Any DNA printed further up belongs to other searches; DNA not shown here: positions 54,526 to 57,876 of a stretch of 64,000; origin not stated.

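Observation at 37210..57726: About 20-kb accessory cluster of paralogous S-layer-anchored and secreted carbohydrate-binding proteins downstream of tmRNA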

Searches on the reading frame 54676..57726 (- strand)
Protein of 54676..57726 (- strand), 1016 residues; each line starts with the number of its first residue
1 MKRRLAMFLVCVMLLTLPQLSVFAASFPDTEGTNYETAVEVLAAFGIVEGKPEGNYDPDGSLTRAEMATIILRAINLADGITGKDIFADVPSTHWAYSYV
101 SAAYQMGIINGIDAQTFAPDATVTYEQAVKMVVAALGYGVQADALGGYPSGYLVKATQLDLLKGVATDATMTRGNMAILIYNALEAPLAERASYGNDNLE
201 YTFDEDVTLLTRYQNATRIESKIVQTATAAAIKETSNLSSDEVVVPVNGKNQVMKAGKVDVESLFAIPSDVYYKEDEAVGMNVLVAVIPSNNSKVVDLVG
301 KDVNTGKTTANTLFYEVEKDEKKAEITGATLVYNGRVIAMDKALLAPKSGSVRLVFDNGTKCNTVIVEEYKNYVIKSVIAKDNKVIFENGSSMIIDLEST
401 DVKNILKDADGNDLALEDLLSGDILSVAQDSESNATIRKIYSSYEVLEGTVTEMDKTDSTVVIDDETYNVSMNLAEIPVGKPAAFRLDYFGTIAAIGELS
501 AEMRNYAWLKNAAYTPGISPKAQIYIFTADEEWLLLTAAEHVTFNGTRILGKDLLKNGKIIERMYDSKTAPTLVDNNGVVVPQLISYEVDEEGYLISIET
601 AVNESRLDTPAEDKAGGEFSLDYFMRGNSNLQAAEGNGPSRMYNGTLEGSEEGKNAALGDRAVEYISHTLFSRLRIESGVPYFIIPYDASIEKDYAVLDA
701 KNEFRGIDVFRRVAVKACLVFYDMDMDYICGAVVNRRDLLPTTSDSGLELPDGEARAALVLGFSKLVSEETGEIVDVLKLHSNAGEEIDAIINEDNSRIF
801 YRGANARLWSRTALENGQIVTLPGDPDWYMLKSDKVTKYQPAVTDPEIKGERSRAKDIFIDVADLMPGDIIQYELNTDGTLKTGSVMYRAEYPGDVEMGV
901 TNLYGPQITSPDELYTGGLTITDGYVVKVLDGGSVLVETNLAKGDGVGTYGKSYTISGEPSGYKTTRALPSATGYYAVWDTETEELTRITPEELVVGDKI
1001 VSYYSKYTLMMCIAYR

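Call 4: search_protein_families(library=pfam, proteins=[window:54676-57726:-], max_evalue=0.01)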
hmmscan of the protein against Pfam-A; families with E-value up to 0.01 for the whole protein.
window:54676-57726:- (1016 aa): 1 family
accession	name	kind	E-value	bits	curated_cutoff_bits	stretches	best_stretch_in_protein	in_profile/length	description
PF00395.25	SLH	-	1.5e-23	82.9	20.8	2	87-128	2-43/44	S-layer homology domain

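Call 9: search_solved_structures(query=window:54676-57726:-, max_evalue=1)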
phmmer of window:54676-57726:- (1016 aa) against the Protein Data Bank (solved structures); distinct sequences matched with E-value up to 1: 6.
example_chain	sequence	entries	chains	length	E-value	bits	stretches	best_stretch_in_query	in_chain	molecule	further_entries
6bt4_A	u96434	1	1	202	1.2e-12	50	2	14-132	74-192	S-layer protein sap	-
3pyw_A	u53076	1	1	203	6.6e-12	47.5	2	25-133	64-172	S-layer protein sap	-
8bz2_A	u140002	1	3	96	0.003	18.8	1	86-139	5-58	S-layer homology domain-containing protein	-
8bys_A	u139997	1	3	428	0.011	16.9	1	23-137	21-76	S-layer homology domain-containing protein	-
8bym_A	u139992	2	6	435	0.028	15.6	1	85-138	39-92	S-layer homology domain-containing protein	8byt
1ecx_A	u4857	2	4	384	0.26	12.4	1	511-613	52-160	AMINOTRANSFERASE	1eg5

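Call 12: search_protein_families(library=ncbifam, proteins=[window:54676-57726:-], max_evalue=0.01)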
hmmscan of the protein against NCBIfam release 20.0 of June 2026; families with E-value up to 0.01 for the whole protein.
window:54676-57726:- (1016 aa): 1 family
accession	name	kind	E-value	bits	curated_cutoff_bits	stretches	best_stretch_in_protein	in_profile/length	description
NF033190.2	inl_like_NEAT_1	exception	1.2e-16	60.2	1275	1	25-135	641-751/754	NEAT domain-containing leucine-rich repeat protein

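Call 53: find_homologous_proteins(query=window:54676-57726:-, max_evalue=0.00001)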
Query window:54676-57726:- (1016 aa): 251 proteins with E <= 0.00001 among 8000 candidates; the best 120 are listed.
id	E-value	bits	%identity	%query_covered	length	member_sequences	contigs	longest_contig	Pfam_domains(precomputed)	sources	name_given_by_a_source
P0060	0.0e+0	2247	100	100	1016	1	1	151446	PF00395.26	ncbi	-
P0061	0.0e+0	1178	54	100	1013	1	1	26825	PF00395.26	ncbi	-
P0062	1.4e-255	869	45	100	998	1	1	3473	PF00395.26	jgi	-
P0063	1.5e-254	865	45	100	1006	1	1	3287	PF00395.26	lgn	-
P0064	1.7e-250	852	45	100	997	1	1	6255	PF00395.26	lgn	-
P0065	1.3e-247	843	44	100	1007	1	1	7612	PF00395.26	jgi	-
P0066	8.6e-242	823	43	100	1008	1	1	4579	PF00395.26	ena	-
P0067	5.6e-217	741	41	100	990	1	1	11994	PF00395.26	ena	-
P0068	5.7e-211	721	40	100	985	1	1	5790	PF00395.26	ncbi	-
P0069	2.9e-203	696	40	100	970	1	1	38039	PF00395.26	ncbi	-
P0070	3.0e-194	666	38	98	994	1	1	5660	PF00395.26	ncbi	-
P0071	5.1e-191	655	39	100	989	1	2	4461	PF00395.26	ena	-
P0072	3.1e-189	649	39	100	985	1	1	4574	PF00395.26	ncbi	-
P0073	6.4e-189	648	39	100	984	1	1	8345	PF00395.26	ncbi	-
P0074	4.8e-188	645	39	100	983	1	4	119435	PF00395.26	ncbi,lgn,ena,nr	ncbi:MAG: S-layer homology domain-containing protein [Clostridia bacterium]|nr:S-layer homology doma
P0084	1.9e-181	624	38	100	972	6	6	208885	PF00395.26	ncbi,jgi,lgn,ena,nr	ncbi:MAG: S-layer homology domain-containing protein [Ruminococcaceae bacterium]|nr:S-layer homology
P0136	6.1e-88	314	37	61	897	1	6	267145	PF00395.26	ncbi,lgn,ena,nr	ncbi:MAG: S-layer homology domain-containing protein [Clostridia bacterium]|nr:S-layer homology doma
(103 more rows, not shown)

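Call 56: find_encoding_contigs(protein=P0084, flank=8000, max_places=3)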
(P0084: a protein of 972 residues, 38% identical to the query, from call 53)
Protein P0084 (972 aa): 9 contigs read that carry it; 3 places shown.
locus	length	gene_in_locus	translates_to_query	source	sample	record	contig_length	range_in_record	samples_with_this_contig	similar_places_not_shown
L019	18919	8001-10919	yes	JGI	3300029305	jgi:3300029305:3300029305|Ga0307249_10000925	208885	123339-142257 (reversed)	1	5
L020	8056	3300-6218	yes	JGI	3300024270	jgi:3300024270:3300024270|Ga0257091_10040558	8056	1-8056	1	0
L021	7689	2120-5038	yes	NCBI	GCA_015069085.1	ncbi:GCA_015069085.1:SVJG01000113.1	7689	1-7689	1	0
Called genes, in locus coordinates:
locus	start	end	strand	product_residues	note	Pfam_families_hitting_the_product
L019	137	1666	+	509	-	PF02018:CBM_4_9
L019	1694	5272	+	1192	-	PF02018:CBM_4_9, PF00395:SLH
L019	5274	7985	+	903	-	PF02018:CBM_4_9 (faint), PF02836:Glyco_hydro_2_C (weak)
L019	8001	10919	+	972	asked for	PF00395:SLH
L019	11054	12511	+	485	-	PF00144:Beta-lactamase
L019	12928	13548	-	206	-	PF01894:YjbQ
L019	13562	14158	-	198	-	PF13580:SIS_2 (faint), PF01380:SIS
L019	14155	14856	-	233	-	PF00121:TIM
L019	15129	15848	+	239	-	PF12773:DZR (weak), PF13240:Zn_Ribbon_1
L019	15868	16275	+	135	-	-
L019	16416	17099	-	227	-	PF01259:SAICAR_synt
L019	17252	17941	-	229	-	PF17746:SfsA_N, PF03749:SfsA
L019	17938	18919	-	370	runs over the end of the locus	PF00465:Fe-ADH, PF13685:Fe-ADH_2 (weak), PF25137:ADH_Fe_C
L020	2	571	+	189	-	?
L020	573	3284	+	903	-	PF02018:CBM_4_9 (faint), PF02836:Glyco_hydro_2_C (weak)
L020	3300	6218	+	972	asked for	PF00395:SLH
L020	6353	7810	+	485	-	PF00144:Beta-lactamase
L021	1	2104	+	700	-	PF02836:Glyco_hydro_2_C (weak)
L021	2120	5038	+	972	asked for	PF00395:SLH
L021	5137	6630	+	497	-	PF00144:Beta-lactamase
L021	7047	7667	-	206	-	PF01894:YjbQ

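Call 57: find_encoding_contigs(protein=P0074, flank=9000, max_places=2)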
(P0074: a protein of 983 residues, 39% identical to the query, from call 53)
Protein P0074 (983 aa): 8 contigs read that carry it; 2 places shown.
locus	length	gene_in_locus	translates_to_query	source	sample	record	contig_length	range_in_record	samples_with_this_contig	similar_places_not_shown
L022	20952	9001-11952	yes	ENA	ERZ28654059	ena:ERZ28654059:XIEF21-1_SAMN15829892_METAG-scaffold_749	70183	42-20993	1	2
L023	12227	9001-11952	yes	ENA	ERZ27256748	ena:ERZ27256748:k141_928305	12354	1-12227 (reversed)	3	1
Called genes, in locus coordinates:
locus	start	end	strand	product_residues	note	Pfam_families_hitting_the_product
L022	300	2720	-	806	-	PF00483:NTP_transferase, PF12804:NTP_transf_3 (faint), PF00132:Hexapep (faint), PF25084:LbH_EIF2B, PF24894:Hexapep_GlmU (weak), PF25087:GMPPB_C, PF02878:PGM_PMM_I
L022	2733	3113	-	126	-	PF14276:DUF4363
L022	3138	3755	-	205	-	PF04239:DUF421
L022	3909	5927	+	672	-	PF17191:RecG_wedge, PF00270:DEAD, PF04851:ResIII, PF00271:Helicase_C, PF22590:Cas3-like_C_2 (weak), PF19833:RecG_dom3_C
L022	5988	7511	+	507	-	PF13396:PLDc_N, PF13091:PLDc_2, PF00614:PLDc (weak), PF13091:PLDc_2, PF00614:PLDc (weak)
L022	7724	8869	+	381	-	-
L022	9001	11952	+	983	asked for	PF00395:SLH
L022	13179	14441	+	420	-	PF00817:IMS, PF11799:IMS_C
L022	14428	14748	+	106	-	PF08863:YolD (weak)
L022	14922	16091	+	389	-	PF01321:Creatinase_N, PF00557:Peptidase_M24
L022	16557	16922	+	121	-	PF07100:ASRT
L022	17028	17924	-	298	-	PF02311:AraC_binding, PF00165:HTH_AraC (weak), PF12833:HTH_18, PF00165:HTH_AraC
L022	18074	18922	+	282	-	PF01261:AP_endonuc_2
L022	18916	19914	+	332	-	PF01408:GFO_IDH_MocA, PF22725:GFO_IDH_MocA_C3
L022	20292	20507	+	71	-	-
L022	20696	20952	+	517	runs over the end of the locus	PF12072:RNase_Y_N, PF00013:KH_1 (weak), PF01966:HD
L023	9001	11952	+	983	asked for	PF00395:SLH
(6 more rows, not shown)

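Call 58: find_encoding_contigs(protein=P0136, flank=9000, max_places=2)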
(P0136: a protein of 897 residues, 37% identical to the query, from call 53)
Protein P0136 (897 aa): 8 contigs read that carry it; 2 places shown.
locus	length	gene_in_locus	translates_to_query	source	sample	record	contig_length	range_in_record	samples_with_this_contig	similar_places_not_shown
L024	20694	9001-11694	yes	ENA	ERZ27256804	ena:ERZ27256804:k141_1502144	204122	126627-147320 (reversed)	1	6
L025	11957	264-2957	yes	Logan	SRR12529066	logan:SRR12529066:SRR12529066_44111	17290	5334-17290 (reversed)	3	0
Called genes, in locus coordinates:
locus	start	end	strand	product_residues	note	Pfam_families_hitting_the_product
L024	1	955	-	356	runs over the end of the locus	PF13183:Fer4_8 (weak)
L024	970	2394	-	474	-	PF01565:FAD_binding_4, PF02913:FAD-oxidase_C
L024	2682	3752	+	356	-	PF26233:NicX (faint)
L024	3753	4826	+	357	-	PF01408:GFO_IDH_MocA, PF22725:GFO_IDH_MocA_C3, PF02894:GFO_IDH_MocA_C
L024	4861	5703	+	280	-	PF01261:AP_endonuc_2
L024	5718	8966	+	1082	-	PF02018:CBM_4_9 (faint), PF00395:SLH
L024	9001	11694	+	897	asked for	PF00395:SLH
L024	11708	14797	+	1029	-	PF02018:CBM_4_9 (faint), PF00395:SLH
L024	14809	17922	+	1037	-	PF02018:CBM_4_9 (faint), PF00395:SLH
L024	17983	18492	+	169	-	-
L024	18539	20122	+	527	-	PF02018:CBM_4_9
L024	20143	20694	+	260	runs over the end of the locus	-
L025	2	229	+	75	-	?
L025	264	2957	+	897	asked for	PF00395:SLH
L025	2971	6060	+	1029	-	PF02018:CBM_4_9 (faint), PF00395:SLH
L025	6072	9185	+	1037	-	PF02018:CBM_4_9 (faint), PF00395:SLH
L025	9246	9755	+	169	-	-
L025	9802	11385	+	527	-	PF02018:CBM_4_9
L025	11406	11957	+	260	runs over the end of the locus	-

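Call 81: predict_structure(alignment_id=A4)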
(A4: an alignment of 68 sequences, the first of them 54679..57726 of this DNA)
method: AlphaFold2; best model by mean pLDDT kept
length: 1016 residues; sequences in the alignment: 68
mean_pLDDT: 86.2   pTM: 0.55
mean pLDDT of the five models: 86.2, 85.7, 84.6, 84.5, 84.5
residues with pLDDT >= 90: 498; 70-90: 437; 50-70: 51; < 50: 30
segments of 3 or more residues with pLDDT < 50: 14-24, 744-754, 947-952
pLDDT, mean of each block of 10 residues (from residue 1): 65 46 63 90 89 86 92 85 88 91 85 87 93 90 90 94 90 94 91 69 85 92 94 90 94 93 93 90 93 90 89 90 93 95 90 89 94 89 89 91 90 87 92 91 91 87 90 82 87 78 82 89 96 94 88 91 91 94 95 92 94 86 86 70 93 80 86 90 89 87 85 84 92 91 38 65 81 85 88 82 89 86 92 85 73 74 93 83 88 90 78 84 92 87 62 64 87 85 90 90 88 93
secondary structure, 60 per line:
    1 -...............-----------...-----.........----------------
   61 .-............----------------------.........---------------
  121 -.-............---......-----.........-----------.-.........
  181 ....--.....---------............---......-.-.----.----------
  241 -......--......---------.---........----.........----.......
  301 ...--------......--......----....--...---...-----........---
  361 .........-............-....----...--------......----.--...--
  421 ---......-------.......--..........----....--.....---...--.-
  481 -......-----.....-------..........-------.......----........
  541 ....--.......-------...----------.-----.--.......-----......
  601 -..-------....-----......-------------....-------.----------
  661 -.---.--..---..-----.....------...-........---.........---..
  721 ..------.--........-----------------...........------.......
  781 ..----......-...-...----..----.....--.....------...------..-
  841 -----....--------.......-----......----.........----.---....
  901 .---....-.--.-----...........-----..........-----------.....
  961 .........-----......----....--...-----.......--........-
elements in order (helices of 4 or more, strands of 3 or more residues): H2-16 H36-44 H64-74 H97-105 H125-135 H139-144 H150-158 H173-184 E187-191 E201-208 H209-212 E216-221 E242-247 E250-255 E269-276 E281-289 E294-299 E312-317 E320-325 E330-333 E336-338 E350-357 E361-369 E371-379 E384-387 E392-394 E403-408 E424-429 E437-443 E446-455 E460-463 E466-470 E482-487 E493-497 E505-514 E522-528 E533-544 E547-550 E583-589 E595-600 H611-614 E620-625 E639-642 E681-685 E696-699 H700-703 H707-715 E719-722 E732-736 E757-767 E774-782 E787-792 E798-800 E811-815 E818-822 E829-831 H846-849 E858-861 E870-875 E880-888 E897-901 E905-908 E919-929 E935-944 E956-969 E975-980 E985-988 E999-1005 E1008-1015
